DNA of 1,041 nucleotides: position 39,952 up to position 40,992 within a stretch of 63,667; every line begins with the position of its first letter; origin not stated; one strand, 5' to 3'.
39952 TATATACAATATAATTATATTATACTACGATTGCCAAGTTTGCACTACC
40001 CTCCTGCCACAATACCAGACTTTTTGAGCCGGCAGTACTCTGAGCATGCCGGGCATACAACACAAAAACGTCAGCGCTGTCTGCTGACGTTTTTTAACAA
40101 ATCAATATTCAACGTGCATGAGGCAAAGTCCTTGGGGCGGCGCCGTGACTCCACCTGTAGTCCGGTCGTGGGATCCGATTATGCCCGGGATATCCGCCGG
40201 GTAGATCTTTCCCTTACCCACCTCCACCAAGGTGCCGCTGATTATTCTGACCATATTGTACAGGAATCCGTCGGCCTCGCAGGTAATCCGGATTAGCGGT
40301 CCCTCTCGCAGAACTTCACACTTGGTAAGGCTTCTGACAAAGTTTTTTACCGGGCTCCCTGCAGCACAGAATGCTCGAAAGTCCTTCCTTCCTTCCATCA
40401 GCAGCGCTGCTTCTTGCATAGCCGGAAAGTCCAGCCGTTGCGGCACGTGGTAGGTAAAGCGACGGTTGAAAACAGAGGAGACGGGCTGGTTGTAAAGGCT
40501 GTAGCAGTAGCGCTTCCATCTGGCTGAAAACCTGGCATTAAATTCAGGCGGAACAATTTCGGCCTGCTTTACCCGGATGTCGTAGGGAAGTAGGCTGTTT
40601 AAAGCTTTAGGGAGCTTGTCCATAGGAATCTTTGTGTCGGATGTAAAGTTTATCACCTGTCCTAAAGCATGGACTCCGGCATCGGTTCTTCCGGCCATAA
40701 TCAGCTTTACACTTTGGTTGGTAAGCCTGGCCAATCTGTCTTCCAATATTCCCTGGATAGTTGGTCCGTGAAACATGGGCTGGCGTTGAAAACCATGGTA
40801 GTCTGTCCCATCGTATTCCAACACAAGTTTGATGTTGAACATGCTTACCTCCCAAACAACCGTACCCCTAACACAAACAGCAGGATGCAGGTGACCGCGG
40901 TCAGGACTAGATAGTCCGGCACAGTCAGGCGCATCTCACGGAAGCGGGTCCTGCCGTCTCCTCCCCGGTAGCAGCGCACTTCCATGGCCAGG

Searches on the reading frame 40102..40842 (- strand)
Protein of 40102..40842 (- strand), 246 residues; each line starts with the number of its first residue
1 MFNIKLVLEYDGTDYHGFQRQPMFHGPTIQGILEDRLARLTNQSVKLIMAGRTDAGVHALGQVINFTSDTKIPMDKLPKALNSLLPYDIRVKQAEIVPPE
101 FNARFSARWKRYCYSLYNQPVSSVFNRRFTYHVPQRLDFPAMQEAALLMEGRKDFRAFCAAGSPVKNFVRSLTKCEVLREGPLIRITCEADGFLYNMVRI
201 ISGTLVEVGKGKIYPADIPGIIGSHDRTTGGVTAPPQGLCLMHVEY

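Call 11: find_encoding_contigs(protein=window:40102-40842:-, flank=10000, max_places=10)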
Protein window:40102-40842:- (246 aa): 11 contigs read that carry it; 8 places shown.
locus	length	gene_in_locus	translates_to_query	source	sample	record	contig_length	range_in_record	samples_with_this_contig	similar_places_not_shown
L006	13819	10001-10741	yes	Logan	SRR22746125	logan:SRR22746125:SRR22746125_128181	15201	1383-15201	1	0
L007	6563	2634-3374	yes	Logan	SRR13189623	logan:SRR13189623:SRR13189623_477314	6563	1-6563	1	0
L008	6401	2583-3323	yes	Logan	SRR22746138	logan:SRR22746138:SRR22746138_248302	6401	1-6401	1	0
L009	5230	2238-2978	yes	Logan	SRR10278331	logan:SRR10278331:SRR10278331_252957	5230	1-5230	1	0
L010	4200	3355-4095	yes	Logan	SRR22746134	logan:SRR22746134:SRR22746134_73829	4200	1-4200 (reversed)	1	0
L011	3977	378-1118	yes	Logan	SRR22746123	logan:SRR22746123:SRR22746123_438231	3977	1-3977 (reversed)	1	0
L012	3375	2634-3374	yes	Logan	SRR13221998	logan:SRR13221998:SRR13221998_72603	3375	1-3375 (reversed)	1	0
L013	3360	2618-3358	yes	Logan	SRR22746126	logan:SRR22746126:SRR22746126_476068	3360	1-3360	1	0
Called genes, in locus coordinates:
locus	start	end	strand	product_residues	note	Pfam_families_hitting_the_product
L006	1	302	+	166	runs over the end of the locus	PF00333:Ribosomal_S5, PF03719:Ribosomal_S5_C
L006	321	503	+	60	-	PF00327:Ribosomal_L30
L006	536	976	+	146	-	PF00828:Ribosomal_L27A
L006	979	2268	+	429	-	PF00344:SecY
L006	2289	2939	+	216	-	PF00406:ADK, PF13207:AAA_17, PF13238:AAA_18 (faint), PF05191:ADK_lid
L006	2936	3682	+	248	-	PF00557:Peptidase_M24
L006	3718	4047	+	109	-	-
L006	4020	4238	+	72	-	PF01176:eIF-1a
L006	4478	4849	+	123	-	PF00416:Ribosomal_S13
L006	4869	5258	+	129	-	PF00411:Ribosomal_S11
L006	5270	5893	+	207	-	PF00163:Ribosomal_S4, PF01479:S4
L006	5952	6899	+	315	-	PF01193:RNA_pol_L, PF01000:RNA_pol_A_bac, PF03118:RNA_pol_A_CTD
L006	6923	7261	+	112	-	PF01196:Ribosomal_L17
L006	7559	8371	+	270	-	PF00005:ABC_tran, PF02463:SMC_N (faint), PF13401:AAA_22 (faint), PF13304:AAA_21 (faint), PF27471:EcfA1_C (weak)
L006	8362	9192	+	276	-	PF00005:ABC_tran, PF02463:SMC_N (faint), PF13304:AAA_21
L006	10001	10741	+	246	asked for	PF01416:PseudoU_synth_1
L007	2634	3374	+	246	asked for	PF01416:PseudoU_synth_1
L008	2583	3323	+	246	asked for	PF01416:PseudoU_synth_1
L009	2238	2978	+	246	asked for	PF01416:PseudoU_synth_1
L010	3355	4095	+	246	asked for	PF01416:PseudoU_synth_1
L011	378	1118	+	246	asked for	PF01416:PseudoU_synth_1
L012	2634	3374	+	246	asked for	PF01416:PseudoU_synth_1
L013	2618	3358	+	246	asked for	PF01416:PseudoU_synth_1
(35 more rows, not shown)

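Call 12: find_related_loci(query=window:40102-40842:-, collection=genome_contigs, flank=10000)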
Query window:40102-40842:- (246 aa) in genome_contigs; peptide patterns used: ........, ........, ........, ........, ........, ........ (x = any residue, [..] = any of these).
600 stretches matched a pattern (row limit reached: there are more); 596 encode a relative of the query (tblastn E <= 1e-3); the best 80 are kept; 80 distinct loci.
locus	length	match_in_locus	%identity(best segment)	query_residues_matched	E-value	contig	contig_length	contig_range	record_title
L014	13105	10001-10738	72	1-246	6e-123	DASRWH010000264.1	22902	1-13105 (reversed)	MAG TPA_asm: Candidatus Deferrimicrobium sp. isolate SMAG_U10642 k141_460506, whole genome shotgun sequence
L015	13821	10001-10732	49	1-246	8e-74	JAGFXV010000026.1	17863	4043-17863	MAG: Bacillota bacterium isolate CTSoil_071 scaffold_5290, whole genome shotgun sequence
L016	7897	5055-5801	49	1-246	6e-73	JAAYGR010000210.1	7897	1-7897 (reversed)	MAG: Bacillota bacterium isolate AS09scLD_252 210198_AS09, whole genome shotgun sequence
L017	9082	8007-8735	51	3-246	1e-72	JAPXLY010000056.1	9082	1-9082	MAG: Bacillota bacterium isolate binned_ad_5.35 NODE_8213_length_9082_cov_14.352429, whole genome shotgun sequence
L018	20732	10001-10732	46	1-246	2e-72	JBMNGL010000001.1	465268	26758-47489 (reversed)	MAG: Syntrophomonadaceae bacterium isolate SBF912LR0HQ0188 contig_11423, whole genome shotgun sequence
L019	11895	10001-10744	49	1-246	3e-72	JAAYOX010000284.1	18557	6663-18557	MAG: Clostridia bacterium isolate AS22ysBPME_114 134440_AS22, whole genome shotgun sequence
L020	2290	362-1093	48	1-246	1e-72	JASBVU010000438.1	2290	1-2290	MAG: Thermoanaerobacterium sp. isolate Bu65 NODE_21168_length_2290_cov_4.656823, whole genome shotgun sequence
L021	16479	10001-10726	48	3-246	8e-71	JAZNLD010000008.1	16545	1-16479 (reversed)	MAG: Clostridia bacterium isolate T1900044671_TS20190137.MAGScoT_cleanbin_000057 SGB_1592_k141_1526585, whole genome sho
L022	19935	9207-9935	48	1-246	1e-70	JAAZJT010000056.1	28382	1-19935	MAG: Bacillota bacterium isolate AS21ysBPME_335 91550_AS21, whole genome shotgun sequence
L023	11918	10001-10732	48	1-246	2e-70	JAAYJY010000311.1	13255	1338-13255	MAG: Syntrophomonadaceae bacterium isolate AS10tlH2TH_358 335689_AS10, whole genome shotgun sequence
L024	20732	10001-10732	46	1-246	2e-70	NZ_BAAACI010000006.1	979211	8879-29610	Clostridium subterminale strain JCM 1417 sequence06, whole genome shotgun sequence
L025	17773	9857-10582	47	3-246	3e-70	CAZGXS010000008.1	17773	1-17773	MAG TPA_asm: uncultured bacterium isolate binchicken_co53_17 genome assembly, contig: NODE_1689_length_17773_cov_252.445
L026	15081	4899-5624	50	3-246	1e-69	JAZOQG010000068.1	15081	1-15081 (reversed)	MAG: Clostridia bacterium isolate T1900045569_YK20190263.MAGScoT_cleanbin_000010 SGB_7961_k141_4462657, whole genome sho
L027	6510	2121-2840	49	5-246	1e-69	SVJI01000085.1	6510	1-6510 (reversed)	MAG: Oscillospiraceae bacterium isolate SIG431 NODE_52703_length_6510_cov_1.494752, whole genome shotgun sequence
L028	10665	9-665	52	28-246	1e-69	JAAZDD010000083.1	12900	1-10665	MAG: Clostridia bacterium isolate AS09scLD_108 121462_AS09, whole genome shotgun sequence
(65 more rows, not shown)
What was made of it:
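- Tried and rejected: After L014 (72%), the best TruA identity is 52% or less (call 12).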
